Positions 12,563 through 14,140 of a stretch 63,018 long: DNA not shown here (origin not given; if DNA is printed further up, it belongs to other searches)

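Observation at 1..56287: Co-directional gene cluster: giant fibre, second surface protein, SHOCT-like coiled-coil adaptor, MinD ATPase and long coiled-coil proteins (candidate novel envelope/cytoskeleton system)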

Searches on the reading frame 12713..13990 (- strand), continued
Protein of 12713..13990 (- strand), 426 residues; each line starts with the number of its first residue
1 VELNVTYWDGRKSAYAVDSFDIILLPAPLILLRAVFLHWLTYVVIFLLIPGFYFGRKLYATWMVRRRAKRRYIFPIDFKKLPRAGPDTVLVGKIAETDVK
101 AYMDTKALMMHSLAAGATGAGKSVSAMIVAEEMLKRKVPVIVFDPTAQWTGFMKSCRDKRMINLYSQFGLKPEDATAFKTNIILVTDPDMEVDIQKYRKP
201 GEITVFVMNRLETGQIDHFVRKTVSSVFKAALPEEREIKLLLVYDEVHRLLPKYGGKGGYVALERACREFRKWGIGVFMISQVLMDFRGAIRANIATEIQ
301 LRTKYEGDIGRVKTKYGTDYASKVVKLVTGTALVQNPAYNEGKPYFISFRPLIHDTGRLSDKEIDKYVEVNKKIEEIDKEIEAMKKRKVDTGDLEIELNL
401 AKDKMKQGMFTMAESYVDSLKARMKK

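Call 72: predict_structure(alignment_id=A3)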
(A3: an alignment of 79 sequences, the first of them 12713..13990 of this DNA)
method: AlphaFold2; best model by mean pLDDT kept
length: 426 residues; sequences in the alignment: 79
mean_pLDDT: 90.8   pTM: 0.84
mean pLDDT of the five models: 90.8, 90.8, 89.8, 89.8, 87.1
residues with pLDDT >= 90: 329; 70-90: 75; 50-70: 22; < 50: 0
segments of 3 or more residues with pLDDT < 50: none
pLDDT, mean of each block of 10 residues (from residue 1): 62 64 75 91 95 96 82 83 94 94 93 93 96 98 97 96 95 97 95 92 97 94 93 93 94 86 91 95 78 86 92 91 90 94 95 95 93 95 93 94 92 93 91
secondary structure, 60 per line:
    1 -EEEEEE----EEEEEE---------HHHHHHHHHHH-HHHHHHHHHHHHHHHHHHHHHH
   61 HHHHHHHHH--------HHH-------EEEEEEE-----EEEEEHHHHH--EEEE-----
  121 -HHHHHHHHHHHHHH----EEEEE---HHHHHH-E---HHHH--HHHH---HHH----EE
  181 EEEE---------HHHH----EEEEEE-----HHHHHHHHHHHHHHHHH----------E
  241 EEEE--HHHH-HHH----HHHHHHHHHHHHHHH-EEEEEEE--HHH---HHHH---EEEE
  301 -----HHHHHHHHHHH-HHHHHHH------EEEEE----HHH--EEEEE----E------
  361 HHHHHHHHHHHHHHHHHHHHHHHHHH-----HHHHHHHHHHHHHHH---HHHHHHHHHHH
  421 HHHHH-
elements in order: E2-7 E12-17 H27-37 H39-69 E88-94 E100-104 H105-109 E112-115 H122-135 E140-144 H148-153 H159-162 H165-168 E179-184 H194-197 E202-207 H213-229 E240-244 H247-250 H259-273 E275-281 H290-293 E297-300 H306-316 H318-324 E331-335 E345-349 H361-386 H392-406 H410-425

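Call 75: fold_search(model_id=the predicted structure, library=pdb)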
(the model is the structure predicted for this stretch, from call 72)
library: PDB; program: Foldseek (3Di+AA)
matches with E <= 10: 1533; with E <= 0.001: 270
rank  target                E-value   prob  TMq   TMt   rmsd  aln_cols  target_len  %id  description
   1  4d2i_B                5.0e-13  1.00  0.49  0.45   7.0       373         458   15  Crystal structure of the HerA hexameric DNA translocase from Sulfolobus solfataricus bound to AMP-PNP (released 2014-12-03)
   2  4d2i_A                7.1e-13  1.00  0.47  0.44   5.9       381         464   14  Crystal structure of the HerA hexameric DNA translocase from Sulfolobus solfataricus bound to AMP-PNP (released 2014-12-03)
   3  9x1m_A                1.9e-12  1.00  0.45  0.34   8.4       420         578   16  The cryo-EM structure of HerA-NurA complex with AMPPNP and dsDNA from Thermococcus kodakarensis (released 2026-02-04)
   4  9x1l_A                2.4e-12  1.00  0.47  0.35   8.0       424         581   16  The cryo-EM structure of HerA-NurA complex with AMPPNP from Thermococcus kodakarensis (released 2026-02-04)
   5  8woc_A                5.8e-12  1.00  0.44  0.53   5.4       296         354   16  Cryo-EM structure of SIR2/HerA complex (released 2024-09-11)
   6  8wod_D                2.5e-11  1.00  0.45  0.39   7.5       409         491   13  Cryo-EM structure of SIR2/HerA complex (released 2024-09-11)
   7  8wiv_D                3.0e-11  1.00  0.46  0.33  15.9       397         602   16  Cryo-EM structure of a bacterial protein (released 2024-09-11)
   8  8wld_L                4.2e-11  1.00  0.46  0.30  18.9       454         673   14  Cryo-EM structure of SIR2/HerA antiphage complex (released 2024-09-11)
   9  8wiv_O                5.6e-11  1.00  0.47  0.31  16.7       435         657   14  Cryo-EM structure of a bacterial protein (released 2024-09-11)
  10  8wiv_A                5.9e-11  1.00  0.46  0.48  14.7       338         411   16  Cryo-EM structure of a bacterial protein (released 2024-09-11)
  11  8woc_D                5.9e-11  1.00  0.45  0.35  17.9       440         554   13  Cryo-EM structure of SIR2/HerA complex (released 2024-09-11)
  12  8wld_D                6.7e-11  1.00  0.48  0.32  17.2       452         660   13  Cryo-EM structure of SIR2/HerA antiphage complex (released 2024-09-11)
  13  8wj3_N                8.9e-11  1.00  0.44  0.35   7.5       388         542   14  Cryo-EM structure of a bacterial protein (released 2024-09-11)
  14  8wld_A                1.3e-10  1.00  0.43  0.38  15.9       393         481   14  Cryo-EM structure of SIR2/HerA antiphage complex (released 2024-09-11)
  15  8wof_D                1.4e-10  1.00  0.45  0.36  19.0       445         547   13  Cryo-EM structure of SIR2/HerA complex (released 2024-09-11)
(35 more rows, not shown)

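Call 92: search_protein_representatives(alignment_id=A3)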
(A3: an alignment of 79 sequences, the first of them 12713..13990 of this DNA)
Query: 79 sequences, 618 profile positions. Proteins with E-value up to 0.001 (for the whole library): 8627; up to 1e-10: 3311; up to 1e-30: 517. The best 150 are listed.
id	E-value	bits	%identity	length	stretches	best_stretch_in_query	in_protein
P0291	9.0e-293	989.0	-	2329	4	3-615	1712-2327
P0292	1.2e-289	978.6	-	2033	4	3-614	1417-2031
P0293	8.6e-282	952.7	-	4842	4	3-617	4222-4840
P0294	5.1e-276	933.6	-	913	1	3-615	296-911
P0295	9.3e-276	932.8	-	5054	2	3-617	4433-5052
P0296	2.9e-274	927.8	-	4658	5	3-617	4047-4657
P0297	8.4e-271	916.4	-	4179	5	3-616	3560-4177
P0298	7.2e-267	903.4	-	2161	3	6-615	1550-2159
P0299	1.3e-266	902.6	-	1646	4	3-617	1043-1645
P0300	3.4e-265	897.9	-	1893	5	3-617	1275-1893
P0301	2.4e-261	885.1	-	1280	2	3-615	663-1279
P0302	8.9e-261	883.3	-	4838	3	3-614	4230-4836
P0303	1.7e-260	882.3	-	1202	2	2-616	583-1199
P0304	4.0e-260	881.1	-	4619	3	4-616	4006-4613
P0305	4.9e-259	877.5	-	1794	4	3-615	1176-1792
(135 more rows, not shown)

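Call 104: search_protein_families(library=pfam, proteins=[L021:19015-20304:-, L020:8693-9325:-, L029:20512-21276:-, L020:10707-11465:-, L062:11386-12264:+, L080:13321-16110:+, L085:15838-16536:-, L020:13143-14723:-, L045:19264-21165:+, L056:19663-21276:-], max_evalue=0.001)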
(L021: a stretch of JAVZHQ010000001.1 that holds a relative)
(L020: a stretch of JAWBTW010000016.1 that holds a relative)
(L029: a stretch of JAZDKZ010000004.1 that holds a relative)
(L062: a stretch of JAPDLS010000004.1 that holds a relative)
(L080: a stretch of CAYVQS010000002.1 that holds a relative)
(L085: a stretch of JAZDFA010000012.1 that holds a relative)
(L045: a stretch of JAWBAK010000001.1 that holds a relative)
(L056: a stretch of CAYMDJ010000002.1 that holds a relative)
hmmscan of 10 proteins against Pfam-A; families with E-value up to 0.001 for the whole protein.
L021:19015-20304:- (429 aa): 9 families
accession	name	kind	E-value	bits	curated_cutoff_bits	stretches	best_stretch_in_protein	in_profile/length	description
PF13426.13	PAS_9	-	2.1e-44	150.5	27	3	270-375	3-103/103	PAS domain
PF08448.16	PAS_4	-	7.8e-32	110.2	23.1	3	281-377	16-109/110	PAS fold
PF00989.32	PAS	-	2.1e-31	108.7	22.6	3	265-373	8-113/113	PAS fold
PF13188.13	PAS_8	-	6.2e-24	83.5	21.8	2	131-175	1-46/65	PAS domain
PF08447.18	PAS_3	-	6.8e-19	68.4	25.6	1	282-370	1-89/89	PAS fold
PF12860.13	PAS_7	-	1.1e-12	48.5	27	1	13-123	3-114/115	PAS fold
PF24820.1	Diguanyl_cycl_sensor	-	1.8e-11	44.3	28.1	0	12-60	3-51/109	Diguanylate cyclase-like sensor domain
PF13596.12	PAS_10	-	2.7e-07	31.6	22.1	0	7-117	1-106/106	PAS domain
PF24990.1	PAS_13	-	3.7e-05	24.5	27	1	143-196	2-55/143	ERT1/acuK family PAS domain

L020:8693-9325:- (210 aa): 0 families

L029:20512-21276:- (254 aa): 0 families

L020:10707-11465:- (252 aa): 0 families

L062:11386-12264:+ (292 aa): 0 families

L080:13321-16110:+ (930 aa): 0 families

L085:15838-16536:- (232 aa): 5 families
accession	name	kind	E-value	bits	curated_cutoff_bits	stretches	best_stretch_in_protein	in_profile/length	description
PF06745.19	ATPase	-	1.1e-54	185.7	26.6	1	4-229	1-228/231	KaiC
PF13481.12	AAA_25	-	1.3e-10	41.7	27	1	8-170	19-194/195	AAA domain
PF03796.21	DnaB_C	-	2.5e-07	30.8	27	1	4-138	2-126/255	DnaB-like helicase C terminal domain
PF13479.12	AAA_24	-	0.00021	21.7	27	1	24-125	4-77/195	AAA domain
PF07088.17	GvpD_P-loop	-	0.00051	20.4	24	0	21-188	9-172/189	GvpD gas vesicle protein, P-loop domain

L020:13143-14723:- (526 aa): 1 family
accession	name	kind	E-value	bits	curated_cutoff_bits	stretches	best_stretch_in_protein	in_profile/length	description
PF00496.27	SBP_bac_5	-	1.5e-76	258.3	32.4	1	81-442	2-366/368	Bacterial extracellular solute-binding proteins, family 5 Middle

L045:19264-21165:+ (633 aa): 0 families

L056:19663-21276:- (537 aa): 0 families
